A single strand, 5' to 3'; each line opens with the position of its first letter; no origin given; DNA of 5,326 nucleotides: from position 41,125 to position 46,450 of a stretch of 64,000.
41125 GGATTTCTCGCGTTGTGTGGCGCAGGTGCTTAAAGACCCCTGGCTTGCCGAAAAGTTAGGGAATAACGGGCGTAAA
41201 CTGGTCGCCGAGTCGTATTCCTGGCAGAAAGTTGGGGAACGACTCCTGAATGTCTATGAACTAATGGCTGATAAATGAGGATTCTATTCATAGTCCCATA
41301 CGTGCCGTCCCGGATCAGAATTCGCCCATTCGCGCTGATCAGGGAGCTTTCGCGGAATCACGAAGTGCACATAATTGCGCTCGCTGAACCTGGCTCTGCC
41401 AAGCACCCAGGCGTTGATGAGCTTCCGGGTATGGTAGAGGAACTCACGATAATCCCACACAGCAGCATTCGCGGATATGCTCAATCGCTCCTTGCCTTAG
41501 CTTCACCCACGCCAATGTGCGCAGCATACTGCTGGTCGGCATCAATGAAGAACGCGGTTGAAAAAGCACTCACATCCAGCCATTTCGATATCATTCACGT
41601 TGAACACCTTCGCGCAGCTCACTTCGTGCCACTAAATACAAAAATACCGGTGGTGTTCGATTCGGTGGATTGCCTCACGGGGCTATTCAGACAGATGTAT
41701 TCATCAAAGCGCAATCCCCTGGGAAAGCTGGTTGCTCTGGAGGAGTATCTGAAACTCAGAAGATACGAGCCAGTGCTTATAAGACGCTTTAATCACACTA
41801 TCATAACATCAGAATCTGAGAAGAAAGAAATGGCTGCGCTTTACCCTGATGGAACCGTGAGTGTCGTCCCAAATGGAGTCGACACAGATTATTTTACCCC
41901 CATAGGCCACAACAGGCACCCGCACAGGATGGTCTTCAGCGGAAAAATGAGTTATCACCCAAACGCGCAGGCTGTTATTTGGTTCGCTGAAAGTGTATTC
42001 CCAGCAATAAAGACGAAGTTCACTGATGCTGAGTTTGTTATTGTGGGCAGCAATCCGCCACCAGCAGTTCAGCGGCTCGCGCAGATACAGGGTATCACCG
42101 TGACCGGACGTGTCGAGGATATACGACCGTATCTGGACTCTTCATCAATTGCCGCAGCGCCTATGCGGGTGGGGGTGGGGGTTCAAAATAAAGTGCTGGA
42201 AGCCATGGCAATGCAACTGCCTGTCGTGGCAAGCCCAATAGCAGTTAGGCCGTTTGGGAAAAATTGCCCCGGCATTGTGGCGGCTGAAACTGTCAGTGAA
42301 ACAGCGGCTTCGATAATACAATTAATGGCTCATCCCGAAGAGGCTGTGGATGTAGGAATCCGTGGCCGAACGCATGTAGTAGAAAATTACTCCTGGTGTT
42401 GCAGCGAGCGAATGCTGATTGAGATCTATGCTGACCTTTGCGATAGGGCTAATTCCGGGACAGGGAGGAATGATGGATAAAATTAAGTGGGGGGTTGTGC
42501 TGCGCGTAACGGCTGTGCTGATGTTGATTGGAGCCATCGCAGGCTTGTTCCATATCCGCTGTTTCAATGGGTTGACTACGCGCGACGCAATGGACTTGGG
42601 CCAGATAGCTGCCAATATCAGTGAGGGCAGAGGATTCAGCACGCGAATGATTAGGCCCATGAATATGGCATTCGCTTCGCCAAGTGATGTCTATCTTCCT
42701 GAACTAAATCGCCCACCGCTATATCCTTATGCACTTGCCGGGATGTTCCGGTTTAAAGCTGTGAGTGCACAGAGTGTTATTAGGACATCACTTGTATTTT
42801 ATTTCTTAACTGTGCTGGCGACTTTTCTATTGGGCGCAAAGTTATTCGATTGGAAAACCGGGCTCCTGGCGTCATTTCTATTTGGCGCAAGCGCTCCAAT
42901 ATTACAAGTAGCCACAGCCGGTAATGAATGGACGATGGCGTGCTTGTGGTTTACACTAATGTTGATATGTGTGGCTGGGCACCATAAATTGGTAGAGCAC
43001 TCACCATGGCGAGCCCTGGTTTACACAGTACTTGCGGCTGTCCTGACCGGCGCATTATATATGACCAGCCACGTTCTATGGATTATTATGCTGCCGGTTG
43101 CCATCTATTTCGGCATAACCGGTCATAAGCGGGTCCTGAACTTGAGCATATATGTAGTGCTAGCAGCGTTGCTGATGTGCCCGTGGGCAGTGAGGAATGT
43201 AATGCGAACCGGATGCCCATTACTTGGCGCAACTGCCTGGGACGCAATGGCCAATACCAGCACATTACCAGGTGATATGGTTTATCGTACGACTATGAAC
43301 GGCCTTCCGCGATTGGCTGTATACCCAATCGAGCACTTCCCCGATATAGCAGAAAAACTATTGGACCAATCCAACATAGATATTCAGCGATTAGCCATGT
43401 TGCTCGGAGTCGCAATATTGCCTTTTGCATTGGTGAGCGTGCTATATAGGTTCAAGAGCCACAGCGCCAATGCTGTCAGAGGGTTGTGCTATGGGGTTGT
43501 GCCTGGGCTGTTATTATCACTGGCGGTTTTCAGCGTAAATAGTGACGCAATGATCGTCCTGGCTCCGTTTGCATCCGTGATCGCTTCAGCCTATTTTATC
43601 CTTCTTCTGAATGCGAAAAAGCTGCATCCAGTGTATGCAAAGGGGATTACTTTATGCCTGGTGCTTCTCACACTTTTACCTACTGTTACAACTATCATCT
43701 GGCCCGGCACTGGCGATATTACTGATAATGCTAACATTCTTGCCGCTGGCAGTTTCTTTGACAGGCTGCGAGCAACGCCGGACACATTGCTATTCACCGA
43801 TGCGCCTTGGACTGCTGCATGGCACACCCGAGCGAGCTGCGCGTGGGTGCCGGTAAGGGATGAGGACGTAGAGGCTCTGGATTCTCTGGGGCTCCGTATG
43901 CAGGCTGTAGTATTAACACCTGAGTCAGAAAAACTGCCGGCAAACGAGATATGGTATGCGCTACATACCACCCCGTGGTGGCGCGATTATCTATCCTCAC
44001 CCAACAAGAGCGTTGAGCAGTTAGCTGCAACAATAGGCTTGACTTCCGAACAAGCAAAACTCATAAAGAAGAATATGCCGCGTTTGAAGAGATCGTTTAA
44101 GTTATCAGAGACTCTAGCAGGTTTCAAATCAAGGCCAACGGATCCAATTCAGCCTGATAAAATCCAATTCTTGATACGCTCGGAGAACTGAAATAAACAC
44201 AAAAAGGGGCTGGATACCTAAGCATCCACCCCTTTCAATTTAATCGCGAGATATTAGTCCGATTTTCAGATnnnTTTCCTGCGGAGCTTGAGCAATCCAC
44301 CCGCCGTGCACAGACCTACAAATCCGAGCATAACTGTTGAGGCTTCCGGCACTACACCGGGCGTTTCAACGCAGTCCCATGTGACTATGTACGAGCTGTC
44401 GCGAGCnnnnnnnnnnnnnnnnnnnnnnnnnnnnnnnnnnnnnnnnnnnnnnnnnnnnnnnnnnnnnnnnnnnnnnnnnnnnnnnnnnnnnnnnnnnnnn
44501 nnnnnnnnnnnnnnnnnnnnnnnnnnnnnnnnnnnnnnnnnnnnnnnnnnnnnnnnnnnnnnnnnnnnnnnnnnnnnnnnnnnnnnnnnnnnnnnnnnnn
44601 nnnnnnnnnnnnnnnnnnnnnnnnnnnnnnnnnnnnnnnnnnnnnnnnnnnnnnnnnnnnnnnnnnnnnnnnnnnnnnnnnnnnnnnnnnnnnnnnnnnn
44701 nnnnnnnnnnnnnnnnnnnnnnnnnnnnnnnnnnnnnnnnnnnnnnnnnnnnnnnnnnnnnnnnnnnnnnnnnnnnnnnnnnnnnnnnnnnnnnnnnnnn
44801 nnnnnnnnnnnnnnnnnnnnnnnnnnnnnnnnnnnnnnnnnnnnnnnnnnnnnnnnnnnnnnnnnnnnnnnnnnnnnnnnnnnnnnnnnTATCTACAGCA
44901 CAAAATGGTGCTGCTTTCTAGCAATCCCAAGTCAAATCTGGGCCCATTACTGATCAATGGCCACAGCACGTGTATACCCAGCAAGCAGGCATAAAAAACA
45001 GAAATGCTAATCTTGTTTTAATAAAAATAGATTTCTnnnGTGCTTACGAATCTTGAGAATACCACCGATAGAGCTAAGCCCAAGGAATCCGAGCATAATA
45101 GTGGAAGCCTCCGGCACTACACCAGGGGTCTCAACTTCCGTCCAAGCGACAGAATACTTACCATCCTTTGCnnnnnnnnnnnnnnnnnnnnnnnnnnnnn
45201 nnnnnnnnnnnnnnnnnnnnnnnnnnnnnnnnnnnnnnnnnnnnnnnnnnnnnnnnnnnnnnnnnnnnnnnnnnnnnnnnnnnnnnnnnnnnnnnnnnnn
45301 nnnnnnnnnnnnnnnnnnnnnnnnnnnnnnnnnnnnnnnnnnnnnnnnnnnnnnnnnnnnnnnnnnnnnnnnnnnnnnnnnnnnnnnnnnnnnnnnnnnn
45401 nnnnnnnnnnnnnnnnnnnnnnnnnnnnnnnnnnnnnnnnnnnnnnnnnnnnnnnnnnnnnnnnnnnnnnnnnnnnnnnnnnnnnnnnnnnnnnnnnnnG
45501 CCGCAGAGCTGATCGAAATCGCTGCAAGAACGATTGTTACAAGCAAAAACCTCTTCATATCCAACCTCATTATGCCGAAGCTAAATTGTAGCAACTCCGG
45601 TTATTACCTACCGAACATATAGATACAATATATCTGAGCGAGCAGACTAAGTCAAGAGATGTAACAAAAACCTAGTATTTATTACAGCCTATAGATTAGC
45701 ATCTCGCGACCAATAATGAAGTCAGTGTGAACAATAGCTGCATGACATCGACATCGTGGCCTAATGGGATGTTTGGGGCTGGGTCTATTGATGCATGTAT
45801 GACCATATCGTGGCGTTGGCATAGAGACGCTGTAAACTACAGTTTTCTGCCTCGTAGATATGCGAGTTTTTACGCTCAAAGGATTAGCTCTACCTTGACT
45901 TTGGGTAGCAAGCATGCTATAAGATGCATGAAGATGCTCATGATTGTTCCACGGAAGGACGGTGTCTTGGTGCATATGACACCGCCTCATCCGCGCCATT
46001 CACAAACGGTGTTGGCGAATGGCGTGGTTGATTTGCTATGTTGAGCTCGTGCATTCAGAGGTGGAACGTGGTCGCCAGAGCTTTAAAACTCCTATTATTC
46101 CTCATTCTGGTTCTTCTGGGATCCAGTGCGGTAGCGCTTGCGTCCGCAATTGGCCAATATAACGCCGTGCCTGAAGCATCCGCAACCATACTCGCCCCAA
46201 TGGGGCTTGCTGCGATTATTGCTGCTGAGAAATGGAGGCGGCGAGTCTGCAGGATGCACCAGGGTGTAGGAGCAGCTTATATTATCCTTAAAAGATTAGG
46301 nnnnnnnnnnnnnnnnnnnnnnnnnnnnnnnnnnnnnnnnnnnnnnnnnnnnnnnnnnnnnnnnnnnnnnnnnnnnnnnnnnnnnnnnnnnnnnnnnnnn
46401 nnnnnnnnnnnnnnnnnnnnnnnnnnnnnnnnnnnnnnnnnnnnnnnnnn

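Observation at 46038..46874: PEP-CTERM-like sorting module fused in-frame to the N-terminus of the priming sugar transferase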

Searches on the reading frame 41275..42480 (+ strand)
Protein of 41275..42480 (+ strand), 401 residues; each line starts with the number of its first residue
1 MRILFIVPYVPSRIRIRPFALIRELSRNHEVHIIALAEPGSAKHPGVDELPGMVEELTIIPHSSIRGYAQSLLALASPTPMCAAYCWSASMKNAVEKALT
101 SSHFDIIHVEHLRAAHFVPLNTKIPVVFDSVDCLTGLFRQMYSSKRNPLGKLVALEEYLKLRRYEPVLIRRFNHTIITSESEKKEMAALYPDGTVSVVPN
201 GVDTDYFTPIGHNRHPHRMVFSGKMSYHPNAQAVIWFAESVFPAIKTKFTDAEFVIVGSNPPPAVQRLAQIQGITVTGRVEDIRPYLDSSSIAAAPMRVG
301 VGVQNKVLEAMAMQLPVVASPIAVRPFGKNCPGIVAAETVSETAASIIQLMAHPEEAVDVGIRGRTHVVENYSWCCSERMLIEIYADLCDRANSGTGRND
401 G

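Call 12: search_protein_families(library=ncbifam, proteins=[window:41275-42480:+], max_evalue=0.00001)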
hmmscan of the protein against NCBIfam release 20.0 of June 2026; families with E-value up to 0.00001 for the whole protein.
window:41275-42480:+ (401 aa): 6 families
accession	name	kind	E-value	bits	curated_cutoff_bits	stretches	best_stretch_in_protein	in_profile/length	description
TIGR03087.1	stp1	hypoth_equivalog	1.7e-84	284.3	316.65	1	7-375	8-384/397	TIGR03087 family PEP-CTERM/XrtA system glycosyltransferase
TIGR02149.1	glgA_Coryne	subfamily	2.7e-07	30.1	302.4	0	308-388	301-390/391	glycogen synthase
TIGR04047.1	MSMEG_0565_glyc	hypoth_equivalog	1.1e-06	27.9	259.85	0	274-386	259-372/373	MSMEG_0565 family glycosyltransferase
TIGR03088.1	stp2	hypoth_equivalog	1.7e-06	27.4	409.05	1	196-385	163-370/374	TIGR03088 family PEP-CTERM/XrtA system glycosyltransferase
NF053787.1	GlcN_PG_synth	equivalog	6.7e-06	25.2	480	0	163-389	135-360/361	N-acetylglucosaminyl phosphatidylglycerol synthase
NF041876.1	EPS_EpsE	equivalog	6.9e-06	25.6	400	0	294-374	301-382/389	exopolysaccharide biosynthesis GT4 family glycosyltransferase EpsE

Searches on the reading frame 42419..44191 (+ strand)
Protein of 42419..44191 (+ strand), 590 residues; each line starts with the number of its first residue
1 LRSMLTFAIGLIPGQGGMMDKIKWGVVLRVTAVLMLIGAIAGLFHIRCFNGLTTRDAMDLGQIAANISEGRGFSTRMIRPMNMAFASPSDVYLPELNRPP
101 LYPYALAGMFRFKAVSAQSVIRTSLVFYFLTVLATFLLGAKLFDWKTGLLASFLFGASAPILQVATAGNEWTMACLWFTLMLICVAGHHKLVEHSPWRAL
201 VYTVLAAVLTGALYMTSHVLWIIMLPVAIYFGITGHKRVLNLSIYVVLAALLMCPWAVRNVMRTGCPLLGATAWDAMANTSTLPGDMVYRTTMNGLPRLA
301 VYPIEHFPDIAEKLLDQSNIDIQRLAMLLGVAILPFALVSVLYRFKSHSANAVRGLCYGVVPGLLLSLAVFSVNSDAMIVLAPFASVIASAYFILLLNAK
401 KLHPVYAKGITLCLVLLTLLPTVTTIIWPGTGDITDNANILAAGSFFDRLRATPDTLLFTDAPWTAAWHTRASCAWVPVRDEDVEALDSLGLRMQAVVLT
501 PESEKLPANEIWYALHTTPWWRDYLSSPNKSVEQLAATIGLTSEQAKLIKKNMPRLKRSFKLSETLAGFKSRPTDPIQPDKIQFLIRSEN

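Call 3: search_protein_families(library=ncbifam, proteins=[window:42419-44191:+], max_evalue=0.01)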
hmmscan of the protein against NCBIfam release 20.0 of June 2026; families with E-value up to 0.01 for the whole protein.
window:42419-44191:+ (590 aa): 1 family
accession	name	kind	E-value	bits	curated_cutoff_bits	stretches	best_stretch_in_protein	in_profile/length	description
NF047510.1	LIC_10190_fam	subfamily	3.9e-06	25.9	100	1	105-288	155-330/424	LIC_10190 family membrane protein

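Call 4: search_protein_families(library=pfam, proteins=[window:42419-44191:+], max_evalue=0.01)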
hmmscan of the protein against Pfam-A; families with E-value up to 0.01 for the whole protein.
window:42419-44191:+ (590 aa): 1 family
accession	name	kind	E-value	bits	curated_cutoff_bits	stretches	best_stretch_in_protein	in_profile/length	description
PF13231.12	PMT_2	-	0.00013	22.6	26.1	1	98-253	2-150/160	Dolichyl-phosphate-mannose-protein mannosyltransferase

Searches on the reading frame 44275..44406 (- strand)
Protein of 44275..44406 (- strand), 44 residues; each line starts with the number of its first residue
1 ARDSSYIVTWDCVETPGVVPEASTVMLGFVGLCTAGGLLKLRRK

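Call 6: search_protein_families(library=ncbifam, proteins=[window:44275-44406:-], max_evalue=10)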
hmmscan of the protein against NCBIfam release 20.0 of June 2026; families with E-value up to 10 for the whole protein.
seq(44 aa): 1 family
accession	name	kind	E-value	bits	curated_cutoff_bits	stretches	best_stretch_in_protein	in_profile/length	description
TIGR02595.1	PEP_CTERM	domain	0.96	10.4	16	1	19-44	1-23/24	PEP-CTERM sorting domain-containing protein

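Call 7: search_protein_families(library=pfam, proteins=[window:44275-44406:-], max_evalue=10)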
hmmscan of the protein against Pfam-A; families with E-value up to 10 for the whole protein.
seq(44 aa): 1 family
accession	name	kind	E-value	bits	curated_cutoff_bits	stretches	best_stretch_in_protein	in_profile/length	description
PF07589.16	PEP-CTERM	-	0.001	19.5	20.7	1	19-44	2-24/24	PEP-CTERM motif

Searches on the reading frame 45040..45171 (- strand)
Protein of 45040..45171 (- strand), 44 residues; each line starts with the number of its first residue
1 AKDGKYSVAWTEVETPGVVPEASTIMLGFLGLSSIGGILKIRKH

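Call 6: search_protein_families(library=ncbifam, proteins=[window:45040-45171:-], max_evalue=10)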
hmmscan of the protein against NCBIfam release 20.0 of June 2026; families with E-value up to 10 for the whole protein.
seq(44 aa): 1 family
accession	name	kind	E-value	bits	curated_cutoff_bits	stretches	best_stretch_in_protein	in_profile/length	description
NF038130.1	PEP_NF038130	equivalog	0.013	15.1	60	1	4-42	249-282/283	NF038130 family PEP-CTERM protein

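Call 7: search_protein_families(library=pfam, proteins=[window:45040-45171:-], max_evalue=10)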
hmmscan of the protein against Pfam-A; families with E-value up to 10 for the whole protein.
seq(44 aa): 1 family
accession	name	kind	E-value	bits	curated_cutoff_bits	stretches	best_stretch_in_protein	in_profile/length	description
PF07589.16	PEP-CTERM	-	0.0013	19.2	20.7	1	19-42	2-23/24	PEP-CTERM motif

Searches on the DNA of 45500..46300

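Call 52: search_rna_families(source=window, start=45500, end=46300, threshold=evalue, max_evalue=1)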
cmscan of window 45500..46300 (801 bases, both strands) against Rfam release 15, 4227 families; matches with E-value up to 1: 0.
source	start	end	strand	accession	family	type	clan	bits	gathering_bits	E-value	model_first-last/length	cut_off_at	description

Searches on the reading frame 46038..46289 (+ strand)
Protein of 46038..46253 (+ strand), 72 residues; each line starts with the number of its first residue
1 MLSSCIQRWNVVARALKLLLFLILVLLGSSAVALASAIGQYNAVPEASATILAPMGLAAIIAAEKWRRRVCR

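Call 6: search_protein_families(library=ncbifam, proteins=[window:46038-46253:+], max_evalue=10)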
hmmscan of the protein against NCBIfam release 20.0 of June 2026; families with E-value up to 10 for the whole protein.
seq(72 aa): 2 families
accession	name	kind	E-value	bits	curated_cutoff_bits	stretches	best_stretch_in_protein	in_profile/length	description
NF038129.1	PEP_NF038129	equivalog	0.035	13.9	65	1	30-64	157-191/194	NF038129 family PEP-CTERM protein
TIGR04200.2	targ_of_XrtJ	subfamily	0.17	11.7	40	1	19-68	5-52/57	PExPT-CTERM protein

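Call 7: search_protein_families(library=pfam, proteins=[window:46038-46253:+], max_evalue=10)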
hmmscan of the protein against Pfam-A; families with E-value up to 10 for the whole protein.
seq(72 aa): 0 families

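Call 56: search_protein_representatives(alignment_id=A2)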
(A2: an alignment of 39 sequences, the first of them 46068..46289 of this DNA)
Query: 39 sequences, 72 profile positions. Proteins with E-value up to 0.001 (for the whole library): 9; up to 1e-10: 4; up to 1e-30: 0. The best 9 are listed.
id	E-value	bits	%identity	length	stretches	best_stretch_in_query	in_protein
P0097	7.9e-23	96.0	-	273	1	8-72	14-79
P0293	7.8e-19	83.2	-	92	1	1-72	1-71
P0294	1.9e-17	78.8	-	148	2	3-71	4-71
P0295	2.9e-17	78.2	-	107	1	11-72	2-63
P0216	3.7e-10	55.4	-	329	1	27-71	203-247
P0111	6.5e-10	54.7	-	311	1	24-71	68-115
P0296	1.4e-08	50.4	-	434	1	26-71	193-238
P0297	1.9e-04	37.2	-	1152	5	11-56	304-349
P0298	2.5e-04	36.8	-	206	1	17-57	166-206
